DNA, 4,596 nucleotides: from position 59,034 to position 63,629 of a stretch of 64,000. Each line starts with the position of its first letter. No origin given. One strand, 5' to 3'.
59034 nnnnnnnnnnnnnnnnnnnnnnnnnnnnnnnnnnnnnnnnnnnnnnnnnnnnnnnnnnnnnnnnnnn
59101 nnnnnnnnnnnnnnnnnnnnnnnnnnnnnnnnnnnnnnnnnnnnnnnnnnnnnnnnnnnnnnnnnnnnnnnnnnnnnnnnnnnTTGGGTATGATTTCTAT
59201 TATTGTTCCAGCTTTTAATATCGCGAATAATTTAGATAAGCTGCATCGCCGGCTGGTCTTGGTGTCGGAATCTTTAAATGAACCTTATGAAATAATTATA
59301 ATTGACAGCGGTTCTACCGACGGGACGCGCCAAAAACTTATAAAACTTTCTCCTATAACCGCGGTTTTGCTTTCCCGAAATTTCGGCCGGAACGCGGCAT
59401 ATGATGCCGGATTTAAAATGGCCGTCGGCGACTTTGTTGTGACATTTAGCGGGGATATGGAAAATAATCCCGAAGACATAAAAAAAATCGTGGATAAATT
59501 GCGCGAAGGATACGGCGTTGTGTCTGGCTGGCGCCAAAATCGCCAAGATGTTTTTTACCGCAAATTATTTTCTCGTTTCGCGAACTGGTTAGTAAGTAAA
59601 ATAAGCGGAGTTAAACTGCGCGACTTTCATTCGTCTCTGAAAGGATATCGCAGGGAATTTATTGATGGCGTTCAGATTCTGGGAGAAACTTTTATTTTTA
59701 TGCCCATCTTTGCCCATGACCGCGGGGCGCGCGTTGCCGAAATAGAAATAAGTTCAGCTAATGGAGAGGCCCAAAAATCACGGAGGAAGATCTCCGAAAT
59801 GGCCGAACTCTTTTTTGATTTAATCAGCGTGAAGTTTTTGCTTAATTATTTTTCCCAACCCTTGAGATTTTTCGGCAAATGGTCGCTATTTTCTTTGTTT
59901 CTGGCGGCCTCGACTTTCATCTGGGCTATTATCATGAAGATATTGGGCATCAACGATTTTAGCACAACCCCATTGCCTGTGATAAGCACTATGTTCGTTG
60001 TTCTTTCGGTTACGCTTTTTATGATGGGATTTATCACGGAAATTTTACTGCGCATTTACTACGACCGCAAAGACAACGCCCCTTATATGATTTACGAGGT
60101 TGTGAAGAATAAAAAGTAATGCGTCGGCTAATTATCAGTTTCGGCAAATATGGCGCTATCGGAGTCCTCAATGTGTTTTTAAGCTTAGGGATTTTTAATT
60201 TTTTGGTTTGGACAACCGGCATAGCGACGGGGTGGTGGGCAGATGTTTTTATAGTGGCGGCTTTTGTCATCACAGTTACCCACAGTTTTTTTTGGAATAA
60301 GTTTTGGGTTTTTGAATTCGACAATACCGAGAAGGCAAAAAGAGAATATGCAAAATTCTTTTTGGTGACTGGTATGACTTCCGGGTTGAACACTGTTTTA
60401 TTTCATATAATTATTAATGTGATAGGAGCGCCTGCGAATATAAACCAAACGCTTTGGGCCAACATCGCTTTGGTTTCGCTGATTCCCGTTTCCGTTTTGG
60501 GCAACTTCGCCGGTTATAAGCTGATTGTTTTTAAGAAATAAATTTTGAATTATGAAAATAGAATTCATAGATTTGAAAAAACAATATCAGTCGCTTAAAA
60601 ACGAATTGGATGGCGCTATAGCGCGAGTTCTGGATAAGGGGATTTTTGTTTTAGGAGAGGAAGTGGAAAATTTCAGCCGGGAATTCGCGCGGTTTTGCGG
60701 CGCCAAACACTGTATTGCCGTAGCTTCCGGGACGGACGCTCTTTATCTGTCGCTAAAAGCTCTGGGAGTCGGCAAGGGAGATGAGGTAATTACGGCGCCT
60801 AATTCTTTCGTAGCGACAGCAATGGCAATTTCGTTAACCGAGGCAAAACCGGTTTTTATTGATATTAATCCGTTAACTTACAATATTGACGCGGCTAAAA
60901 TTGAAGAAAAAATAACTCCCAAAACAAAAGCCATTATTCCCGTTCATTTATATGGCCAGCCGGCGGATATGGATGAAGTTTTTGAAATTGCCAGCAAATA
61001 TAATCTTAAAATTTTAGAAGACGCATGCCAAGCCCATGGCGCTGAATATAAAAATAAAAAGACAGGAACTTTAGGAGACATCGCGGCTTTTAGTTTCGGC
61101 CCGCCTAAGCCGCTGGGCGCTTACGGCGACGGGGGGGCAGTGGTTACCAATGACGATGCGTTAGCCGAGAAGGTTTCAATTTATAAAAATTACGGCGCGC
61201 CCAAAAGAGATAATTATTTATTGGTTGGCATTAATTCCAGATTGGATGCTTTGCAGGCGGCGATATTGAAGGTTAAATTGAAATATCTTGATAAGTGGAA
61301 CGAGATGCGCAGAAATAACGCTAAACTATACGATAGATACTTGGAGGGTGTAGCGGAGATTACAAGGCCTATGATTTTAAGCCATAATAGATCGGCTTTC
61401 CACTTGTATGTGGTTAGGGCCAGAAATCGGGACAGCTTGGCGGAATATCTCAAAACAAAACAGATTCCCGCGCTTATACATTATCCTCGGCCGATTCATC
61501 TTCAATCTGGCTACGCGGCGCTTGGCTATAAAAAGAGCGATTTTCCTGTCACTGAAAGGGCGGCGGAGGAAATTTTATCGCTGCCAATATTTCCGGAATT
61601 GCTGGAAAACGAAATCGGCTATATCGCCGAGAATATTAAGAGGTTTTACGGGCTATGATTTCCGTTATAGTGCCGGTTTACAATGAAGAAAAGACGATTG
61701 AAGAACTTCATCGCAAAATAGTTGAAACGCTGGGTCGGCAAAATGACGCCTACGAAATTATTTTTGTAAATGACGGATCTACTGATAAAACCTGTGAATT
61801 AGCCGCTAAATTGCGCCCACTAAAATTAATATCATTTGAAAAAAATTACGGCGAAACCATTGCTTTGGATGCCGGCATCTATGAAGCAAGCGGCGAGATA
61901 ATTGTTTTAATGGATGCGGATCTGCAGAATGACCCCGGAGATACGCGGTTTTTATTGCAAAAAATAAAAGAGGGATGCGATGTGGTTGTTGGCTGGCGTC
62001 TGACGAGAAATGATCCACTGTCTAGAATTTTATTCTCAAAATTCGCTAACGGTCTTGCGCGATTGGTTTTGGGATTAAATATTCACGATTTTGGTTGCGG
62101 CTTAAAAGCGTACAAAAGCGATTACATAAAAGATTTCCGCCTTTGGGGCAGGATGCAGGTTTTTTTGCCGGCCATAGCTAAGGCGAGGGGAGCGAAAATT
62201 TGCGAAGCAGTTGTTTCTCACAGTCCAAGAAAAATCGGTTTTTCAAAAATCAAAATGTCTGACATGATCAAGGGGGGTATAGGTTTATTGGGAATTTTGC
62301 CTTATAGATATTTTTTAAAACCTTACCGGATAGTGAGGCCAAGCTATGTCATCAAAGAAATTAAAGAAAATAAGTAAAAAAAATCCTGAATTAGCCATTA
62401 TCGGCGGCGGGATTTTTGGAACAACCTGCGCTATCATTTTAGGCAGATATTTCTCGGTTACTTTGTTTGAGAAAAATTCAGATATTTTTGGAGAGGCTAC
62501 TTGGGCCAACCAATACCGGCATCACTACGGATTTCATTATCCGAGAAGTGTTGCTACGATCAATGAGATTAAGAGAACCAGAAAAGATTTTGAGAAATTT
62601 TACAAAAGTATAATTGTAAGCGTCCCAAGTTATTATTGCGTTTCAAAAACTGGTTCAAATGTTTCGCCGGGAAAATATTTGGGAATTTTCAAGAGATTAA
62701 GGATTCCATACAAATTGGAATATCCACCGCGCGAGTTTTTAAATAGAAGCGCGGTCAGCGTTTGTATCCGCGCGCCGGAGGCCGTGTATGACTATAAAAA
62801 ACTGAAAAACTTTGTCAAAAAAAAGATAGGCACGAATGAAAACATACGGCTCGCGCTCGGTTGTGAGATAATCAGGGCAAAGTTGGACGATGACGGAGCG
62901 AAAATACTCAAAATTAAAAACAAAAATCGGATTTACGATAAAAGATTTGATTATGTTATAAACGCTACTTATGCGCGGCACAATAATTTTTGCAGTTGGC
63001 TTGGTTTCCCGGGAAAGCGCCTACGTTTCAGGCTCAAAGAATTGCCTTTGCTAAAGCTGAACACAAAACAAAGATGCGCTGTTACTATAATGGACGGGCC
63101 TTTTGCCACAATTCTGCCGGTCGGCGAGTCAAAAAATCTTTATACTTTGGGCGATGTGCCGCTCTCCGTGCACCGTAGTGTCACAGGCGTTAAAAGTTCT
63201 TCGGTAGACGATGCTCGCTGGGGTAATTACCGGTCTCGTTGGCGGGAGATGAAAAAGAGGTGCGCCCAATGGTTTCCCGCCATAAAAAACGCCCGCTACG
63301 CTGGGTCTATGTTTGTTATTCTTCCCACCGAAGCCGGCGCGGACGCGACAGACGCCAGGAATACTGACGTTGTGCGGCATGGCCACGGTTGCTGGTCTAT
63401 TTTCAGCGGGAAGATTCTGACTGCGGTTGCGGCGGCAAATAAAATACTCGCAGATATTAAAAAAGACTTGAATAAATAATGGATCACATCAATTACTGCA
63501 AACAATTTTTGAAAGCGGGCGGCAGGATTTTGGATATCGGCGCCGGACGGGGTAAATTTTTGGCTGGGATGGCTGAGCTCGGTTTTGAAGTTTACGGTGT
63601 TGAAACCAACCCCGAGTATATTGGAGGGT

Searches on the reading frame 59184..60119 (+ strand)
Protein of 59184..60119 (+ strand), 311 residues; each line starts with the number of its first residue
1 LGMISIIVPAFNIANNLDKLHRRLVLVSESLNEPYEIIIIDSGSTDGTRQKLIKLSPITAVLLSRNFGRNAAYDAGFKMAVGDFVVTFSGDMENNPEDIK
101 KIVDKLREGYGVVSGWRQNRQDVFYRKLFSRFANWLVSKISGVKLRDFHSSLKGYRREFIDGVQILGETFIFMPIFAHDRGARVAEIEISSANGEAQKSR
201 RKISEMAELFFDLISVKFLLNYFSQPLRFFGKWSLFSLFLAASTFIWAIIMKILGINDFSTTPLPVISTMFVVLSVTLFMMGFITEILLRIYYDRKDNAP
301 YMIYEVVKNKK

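Call 5: search_protein_families(library=pfam, proteins=[window:59184-60119:+], max_evalue=0.01)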
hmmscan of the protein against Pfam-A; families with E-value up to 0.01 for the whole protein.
window:59184-60119:+ (311 aa): 1 family
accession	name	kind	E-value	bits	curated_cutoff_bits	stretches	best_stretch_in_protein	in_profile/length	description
PF00535.33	Glycos_transf_2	-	2.3e-24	86.6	23.3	1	5-160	1-164/168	Glycosyl transferase family 2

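Call 8: search_protein_families(library=ncbifam, proteins=[window:59184-60119:+], max_evalue=0.01)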
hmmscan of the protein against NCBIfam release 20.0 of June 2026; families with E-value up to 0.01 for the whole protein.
window:59184-60119:+ (311 aa): 16 families
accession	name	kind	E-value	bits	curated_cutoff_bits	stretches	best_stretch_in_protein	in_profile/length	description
NF007986.1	PRK10714.1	equivalog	1.1e-50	172.5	529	1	4-310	8-315/316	undecaprenyl-phosphate 4-deoxy-4-formamido-L-arabinose transferase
NF047588.1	GlcsyltransPgfSStrep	equivalog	1.3e-33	116.5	500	1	4-305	3-304/308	glycosyltransferase PgfS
TIGR04182.1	glyco_TIGR04182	equivalog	1.9e-15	57.1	325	1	5-292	3-286/293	S-layer glycoprotein N-glycosyltransferase AglJ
TIGR03937.1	PgaC_IcaA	equivalog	9.6e-10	38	422.3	1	3-108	46-152/407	poly-beta-1,6-N-acetyl-D-glucosamine synthase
NF041875.1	EPS_EpsD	equivalog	2.5e-09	37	370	1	4-110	1-108/325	exopolysaccharide biosynthesis glycosyltransferase EpsD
TIGR04283.1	glyco_like_mftF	equivalog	7.7e-09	35.5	182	1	4-106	1-97/221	TIGR04283 family arsenosugar biosynthesis glycosyltransferase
NF058614.1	PPMAGASynPpgS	equivalog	4.1e-08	32.9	370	1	6-166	4-168/226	polyprenyl-phospho-N-acetylgalactosaminyl synthase PpgS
NF047683.1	TeichurnBiosyTuaG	equivalog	1e-07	31.9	400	1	3-105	7-110/252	teichuronic acid biosynthesis protein TuaG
NF007482.0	PRK10073.1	equivalog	7.7e-07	28.4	423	1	3-92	7-96/334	glycosyltransferase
NF041391.1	DPhHxTase_Halo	equivalog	4.7e-06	25.7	375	1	29-191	19-183/213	dolichyl-phosphate hexose transferase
TIGR04009.1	wcaE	equivalog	1.2e-05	24.8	369.2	1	3-106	2-106/248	colanic acid biosynthesis glycosyltransferase WcaE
TIGR03965.1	mycofact_glyco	equivalog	2.3e-05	23.5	280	1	4-105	76-178/467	mycofactocin biosynthesis glycosyltransferase MftF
NF045692.1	OglycostaseCruG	equivalog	2.6e-05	23.3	600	1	1-55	40-91/386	2'-O-glycosyltransferase CruG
NF050050.1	ProtGlycPglI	equivalog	6.6e-05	22.4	500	1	2-115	2-117/306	GalNAc(5)-diNAcBac-PP-undecaprenol beta-1,3-glucosyltransferase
NF010496.0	PRK13915.1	equivalog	0.00082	18.5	262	1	3-51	32-80/307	glucosyl-3-phosphoglycerate synthase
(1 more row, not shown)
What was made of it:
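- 59184..60119 (+): ArnC/GtrB-type GT2 with two C-terminal TM helices. NCBIfam ArnC at 1.1e-50, full length (call 8).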

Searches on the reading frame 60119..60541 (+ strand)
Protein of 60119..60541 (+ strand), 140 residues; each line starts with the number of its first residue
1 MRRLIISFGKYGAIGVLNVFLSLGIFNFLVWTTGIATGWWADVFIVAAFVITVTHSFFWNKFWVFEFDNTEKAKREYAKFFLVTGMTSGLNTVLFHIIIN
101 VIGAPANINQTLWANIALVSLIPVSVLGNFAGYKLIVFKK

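Call 5: search_protein_families(library=pfam, proteins=[window:60119-60541:+], max_evalue=0.01)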
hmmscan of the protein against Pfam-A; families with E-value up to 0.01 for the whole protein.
window:60119-60541:+ (140 aa): 1 family
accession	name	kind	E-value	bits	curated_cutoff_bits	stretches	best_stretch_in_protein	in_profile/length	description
PF04138.20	GtrA_DPMS_TM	-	5.6e-16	59.2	26.1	1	10-138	1-117/117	GtrA/DPMS, transmembrane domain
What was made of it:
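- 60119..60541 (+): GtrA-family 4-TM protein, the candidate lipid-sugar flippase. It is the only one in the window. Pfam GtrA_DPMS_TM at 5.6e-16 (call 5).
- On Three-component Gtr-type system: One GtrA sits at 60119, next to the 59184 GT2 and not next to pairs A-C (call 5).
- Checked: GtrA at 60119 (Pfam 5.6e-16; call 5).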

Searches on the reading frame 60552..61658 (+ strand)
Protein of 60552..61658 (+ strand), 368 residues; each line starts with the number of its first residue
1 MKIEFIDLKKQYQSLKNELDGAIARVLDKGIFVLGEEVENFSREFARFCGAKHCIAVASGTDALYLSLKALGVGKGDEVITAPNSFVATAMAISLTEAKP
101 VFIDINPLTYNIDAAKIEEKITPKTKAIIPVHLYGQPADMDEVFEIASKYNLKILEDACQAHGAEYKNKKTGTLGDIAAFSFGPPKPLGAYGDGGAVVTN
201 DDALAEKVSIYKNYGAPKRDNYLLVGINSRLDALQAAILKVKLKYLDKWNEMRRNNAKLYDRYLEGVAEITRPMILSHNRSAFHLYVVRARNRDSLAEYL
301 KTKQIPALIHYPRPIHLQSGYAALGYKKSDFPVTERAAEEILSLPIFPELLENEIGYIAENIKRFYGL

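Call 5: search_protein_families(library=pfam, proteins=[window:60552-61658:+], max_evalue=0.01)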
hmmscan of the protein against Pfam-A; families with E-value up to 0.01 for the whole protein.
window:60552-61658:+ (368 aa): 4 families
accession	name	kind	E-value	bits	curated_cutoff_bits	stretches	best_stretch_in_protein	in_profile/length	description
PF01041.23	DegT_DnrJ_EryC1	-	8.8e-122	407.2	19.8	1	15-362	3-359/360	DegT/DnrJ/EryC1/StrS aminotransferase family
PF01053.26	Cys_Met_Meta_PP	-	1.9e-06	27.1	27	1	39-210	55-224/381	Cys/Met metabolism PLP-dependent enzyme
PF00266.25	Aminotran_5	-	9.1e-06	25.3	21.5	1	36-192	43-207/371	Aminotransferase class-V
PF01212.27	Beta_elim_lyase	-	3e-05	23.9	27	1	37-216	33-228/288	Beta-eliminating lyase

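Call 67: search_protein_families(library=ncbifam, proteins=[window:60552-61658:+], max_evalue=1e-10)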
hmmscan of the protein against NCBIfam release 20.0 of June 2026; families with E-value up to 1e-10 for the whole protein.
window:60552-61658:+ (368 aa): 7 families
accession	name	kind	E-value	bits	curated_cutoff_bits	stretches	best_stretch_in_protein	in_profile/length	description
TIGR03588.1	PseC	equivalog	2.6e-79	266.9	423.5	1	21-364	15-378/380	UDP-4-amino-4,6-dideoxy-N-acetyl-beta-L-altrosamine transaminase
NF008687.0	PRK11706.1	equivalog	1.4e-64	218.3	375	1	45-366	40-374/375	dTDP-4-amino-4,6-dideoxygalactose transaminase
NF008658.2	PRK11658.1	equivalog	1.3e-62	211.6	631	1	17-364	14-375/379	UDP-4-amino-4-deoxy-L-arabinose aminotransferase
TIGR04181.1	NHT_00031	hypoth_equivalog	9.8e-60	202.3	420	1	33-345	27-357/359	LegC family aminotransferase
TIGR04427.1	PLP_DesI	equivalog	3.5e-54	184.4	650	1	35-362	51-379/390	dTDP-4-dehydro-6-deoxyglucose aminotransferase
TIGR02379.1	ECA_wecE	subfamily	2.7e-53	181.1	434.85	1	49-365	44-374/376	dTDP-4-amino-4,6-dideoxy-D-glucose transaminase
NF011936.0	PRK15407.1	equivalog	3.4e-52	177.6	423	1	18-215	48-251/440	lipopolysaccharide biosynthesis protein RfbH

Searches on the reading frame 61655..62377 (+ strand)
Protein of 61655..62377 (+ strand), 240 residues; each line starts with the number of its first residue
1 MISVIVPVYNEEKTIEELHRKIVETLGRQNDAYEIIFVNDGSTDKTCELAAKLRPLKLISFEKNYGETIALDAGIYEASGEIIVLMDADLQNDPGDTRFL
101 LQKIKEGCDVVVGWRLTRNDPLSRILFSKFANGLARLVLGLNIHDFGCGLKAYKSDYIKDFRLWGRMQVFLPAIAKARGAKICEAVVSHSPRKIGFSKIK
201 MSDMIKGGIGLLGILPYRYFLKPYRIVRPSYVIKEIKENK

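Call 5: search_protein_families(library=pfam, proteins=[window:61655-62377:+], max_evalue=0.01)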
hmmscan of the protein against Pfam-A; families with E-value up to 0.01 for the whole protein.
window:61655-62377:+ (240 aa): 3 families
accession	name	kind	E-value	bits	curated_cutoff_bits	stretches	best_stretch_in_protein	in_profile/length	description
PF00535.33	Glycos_transf_2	-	4.2e-31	108.6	23.3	1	3-160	1-166/168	Glycosyl transferase family 2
PF10111.15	Glyco_tranf_2_2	-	6.9e-07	29.5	27.3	1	3-90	1-92/276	Glycosyltransferase like family 2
PF13641.12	Glyco_tranf_2_3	-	0.00055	20.5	27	1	2-89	3-96/230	Glycosyltransferase like family 2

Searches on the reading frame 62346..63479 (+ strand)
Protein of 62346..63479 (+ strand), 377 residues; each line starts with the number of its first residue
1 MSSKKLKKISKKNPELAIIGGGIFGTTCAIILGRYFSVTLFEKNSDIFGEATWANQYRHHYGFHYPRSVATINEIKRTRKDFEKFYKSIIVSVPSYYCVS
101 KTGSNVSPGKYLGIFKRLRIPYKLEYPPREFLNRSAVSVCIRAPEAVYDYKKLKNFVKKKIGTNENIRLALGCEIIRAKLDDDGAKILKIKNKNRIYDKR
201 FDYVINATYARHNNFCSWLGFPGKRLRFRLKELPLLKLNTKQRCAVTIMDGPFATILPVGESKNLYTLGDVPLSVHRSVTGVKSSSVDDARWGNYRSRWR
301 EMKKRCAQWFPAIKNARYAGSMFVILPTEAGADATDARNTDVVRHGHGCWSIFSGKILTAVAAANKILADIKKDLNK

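Call 52: search_protein_families(library=pfam, proteins=[window:62346-63479:+], max_evalue=0.001)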
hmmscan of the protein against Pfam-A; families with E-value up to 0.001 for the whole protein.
window:62346-63479:+ (377 aa): 2 families
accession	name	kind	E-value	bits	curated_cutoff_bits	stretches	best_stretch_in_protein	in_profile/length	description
PF01266.30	DAO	-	3.8e-09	37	27.9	1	16-314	2-301/353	FAD dependent oxidoreductase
PF13450.12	NAD_binding_8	-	2.4e-08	34.5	21.9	1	18-68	1-54/68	NAD(P)-binding Rossmann-like domain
